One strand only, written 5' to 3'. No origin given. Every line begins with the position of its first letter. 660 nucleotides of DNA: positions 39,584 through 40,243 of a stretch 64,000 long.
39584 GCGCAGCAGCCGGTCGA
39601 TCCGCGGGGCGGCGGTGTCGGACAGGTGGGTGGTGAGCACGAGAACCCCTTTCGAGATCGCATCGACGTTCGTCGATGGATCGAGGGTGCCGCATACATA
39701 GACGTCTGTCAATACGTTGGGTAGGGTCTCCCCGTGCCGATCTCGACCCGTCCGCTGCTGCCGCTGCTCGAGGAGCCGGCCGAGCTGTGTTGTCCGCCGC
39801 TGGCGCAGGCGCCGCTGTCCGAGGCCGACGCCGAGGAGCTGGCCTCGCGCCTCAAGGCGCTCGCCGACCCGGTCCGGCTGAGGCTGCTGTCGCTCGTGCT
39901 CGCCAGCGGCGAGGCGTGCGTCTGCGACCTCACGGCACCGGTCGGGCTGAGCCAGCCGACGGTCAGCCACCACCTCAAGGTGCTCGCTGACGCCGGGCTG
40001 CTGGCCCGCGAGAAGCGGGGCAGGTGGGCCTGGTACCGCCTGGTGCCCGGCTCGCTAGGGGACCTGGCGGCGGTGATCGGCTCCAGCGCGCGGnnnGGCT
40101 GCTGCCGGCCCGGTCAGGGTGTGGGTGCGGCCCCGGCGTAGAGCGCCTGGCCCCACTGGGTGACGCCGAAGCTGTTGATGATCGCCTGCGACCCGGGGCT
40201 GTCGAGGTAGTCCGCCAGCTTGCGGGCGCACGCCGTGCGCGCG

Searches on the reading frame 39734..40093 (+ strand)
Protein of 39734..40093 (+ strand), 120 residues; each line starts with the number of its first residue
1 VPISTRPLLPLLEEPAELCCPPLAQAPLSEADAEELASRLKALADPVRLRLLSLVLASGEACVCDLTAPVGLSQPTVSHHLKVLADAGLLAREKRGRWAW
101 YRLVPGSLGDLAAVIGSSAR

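Call 5: search_protein_families(library=ncbifam, proteins=[window:39734-40093:+])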
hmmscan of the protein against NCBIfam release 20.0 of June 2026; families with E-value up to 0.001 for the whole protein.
window:39734-40093:+ (120 aa): 10 families
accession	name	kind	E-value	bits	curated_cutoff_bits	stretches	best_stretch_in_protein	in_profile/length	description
NF041413.1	ArsR_Rv2640c_fam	equivalog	8.4e-31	106.8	155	1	9-117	5-115/118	Rv2640c family ArsR-like transcriptional regulator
NF033788.1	HTH_metalloreg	subfamily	5.7e-29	99.7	55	1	37-111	2-76/77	metalloregulator ArsR/SmtB family transcription factor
NF007528.0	PRK10141.1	subfamily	6.9e-17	61.4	97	1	40-115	10-85/117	metalloregulator ArsR/SmtB family transcription factor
NF033789.1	repress_SdpR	subfamily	1e-12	47.8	100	1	40-110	2-71/79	autorepressor SdpR family transcription factor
NF040642.1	sulf_sens_BigR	equivalog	9.5e-12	44.8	155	1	31-104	5-77/95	sulfite-sensing transcriptional repressor BigR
NF045707.1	Dbac_1936_reg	equivalog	7.2e-11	42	115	1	34-105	5-75/99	ArsR/SmtB-type metalloregulator TsoR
NF047906.1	CdPbTransRegCmtR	equivalog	2.2e-10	40.3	150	1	38-108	12-82/104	Cd(II)/Pb(II)-sensing metalloregulatory transcriptional regulator CmtR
NF053755.1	MsvR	equivalog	2.7e-05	24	220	1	38-93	5-59/236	transcriptional factor MsvR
TIGR01884.1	cas_HTH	subfamily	5.9e-05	22.5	60.2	1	48-97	144-194/202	CRISPR-associated CARF protein Csa3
NF008273.0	PRK11050.1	equivalog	0.00021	21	153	1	53-93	47-87/156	manganese-binding transcriptional regulator MntR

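Call 6: search_protein_families(library=pfam, proteins=[window:39734-40093:+])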
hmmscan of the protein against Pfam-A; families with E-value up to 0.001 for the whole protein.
window:39734-40093:+ (120 aa): 6 families
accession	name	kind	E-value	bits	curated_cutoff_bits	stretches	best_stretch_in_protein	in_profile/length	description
PF01022.26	HTH_5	-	3.3e-16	59.3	22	1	45-90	1-45/47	Bacterial regulatory protein, arsR family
PF12840.13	HTH_20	-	4.2e-10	39.9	27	1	43-92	1-50/51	Helix-turn-helix domain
PF25212.1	HVO_A0114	-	0.00055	20.1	27.6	1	38-97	14-73/84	HVO_A0114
PF13412.12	HTH_24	-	0.00065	19.7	21.9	0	46-90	3-47/48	Winged helix-turn-helix DNA-binding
PF12802.13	MarR_2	-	0.00071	20.1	27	0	49-94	8-54/61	MarR family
PF01047.28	MarR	-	0.00098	19.4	24.6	0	48-94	5-51/59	MarR family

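Call 77: search_solved_structures(query=window:39734-40093:+, show_alignments=2, max_evalue=0.00001)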
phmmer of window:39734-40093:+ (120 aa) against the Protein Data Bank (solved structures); distinct sequences matched with E-value up to 0.00001: 17.
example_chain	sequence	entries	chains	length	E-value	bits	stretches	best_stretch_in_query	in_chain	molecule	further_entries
6j0e_A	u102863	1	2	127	3.3e-19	72.6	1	13-115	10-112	Arsenic responsive repressor ArsR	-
1r1t_A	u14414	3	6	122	1.3e-12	51.3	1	31-104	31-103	Transcriptional repressor smtB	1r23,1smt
3f6v_A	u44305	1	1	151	6.6e-12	49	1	35-116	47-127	Possible transcriptional regulator, ArsR family protein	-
1r22_A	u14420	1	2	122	6.3e-11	45.9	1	31-104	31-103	Transcriptional repressor smtB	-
2lkp_A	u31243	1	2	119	7.2e-11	45.7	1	25-105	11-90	HTH-type transcriptional regulator NmtR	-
8qkf_A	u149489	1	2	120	9.5e-11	45.3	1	29-111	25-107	ArsR family transcriptional regulator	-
9t6t_A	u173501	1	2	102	3.4e-10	43.5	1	25-104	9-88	Lmo1102 protein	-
6uvu_A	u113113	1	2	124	4.2e-10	43.2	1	19-105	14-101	ArsR family transcriptional regulator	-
9t6r_A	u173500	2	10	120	4.8e-10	43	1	25-104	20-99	Lmo1102 protein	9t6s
3pqj_A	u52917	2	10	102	6.3e-10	42.6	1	30-111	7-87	Biofilm growth-associated repressor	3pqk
3f72_A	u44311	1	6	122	4.3e-08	36.7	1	25-104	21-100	Cadmium efflux system accessory protein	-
1u2w_A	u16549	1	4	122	5.2e-08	36.5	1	25-104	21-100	Cadmium efflux system accessory protein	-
6j05_A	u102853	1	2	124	7.9e-07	32.7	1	32-106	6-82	Transcriptional regulator ArsR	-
2jsc_A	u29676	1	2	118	1.1e-06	32.1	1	36-108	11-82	Transcriptional regulator Rv1994c/MT2050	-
3cuo_A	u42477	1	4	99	2.3e-06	31.2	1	29-103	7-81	Uncharacterized HTH-type transcriptional regulator ygaV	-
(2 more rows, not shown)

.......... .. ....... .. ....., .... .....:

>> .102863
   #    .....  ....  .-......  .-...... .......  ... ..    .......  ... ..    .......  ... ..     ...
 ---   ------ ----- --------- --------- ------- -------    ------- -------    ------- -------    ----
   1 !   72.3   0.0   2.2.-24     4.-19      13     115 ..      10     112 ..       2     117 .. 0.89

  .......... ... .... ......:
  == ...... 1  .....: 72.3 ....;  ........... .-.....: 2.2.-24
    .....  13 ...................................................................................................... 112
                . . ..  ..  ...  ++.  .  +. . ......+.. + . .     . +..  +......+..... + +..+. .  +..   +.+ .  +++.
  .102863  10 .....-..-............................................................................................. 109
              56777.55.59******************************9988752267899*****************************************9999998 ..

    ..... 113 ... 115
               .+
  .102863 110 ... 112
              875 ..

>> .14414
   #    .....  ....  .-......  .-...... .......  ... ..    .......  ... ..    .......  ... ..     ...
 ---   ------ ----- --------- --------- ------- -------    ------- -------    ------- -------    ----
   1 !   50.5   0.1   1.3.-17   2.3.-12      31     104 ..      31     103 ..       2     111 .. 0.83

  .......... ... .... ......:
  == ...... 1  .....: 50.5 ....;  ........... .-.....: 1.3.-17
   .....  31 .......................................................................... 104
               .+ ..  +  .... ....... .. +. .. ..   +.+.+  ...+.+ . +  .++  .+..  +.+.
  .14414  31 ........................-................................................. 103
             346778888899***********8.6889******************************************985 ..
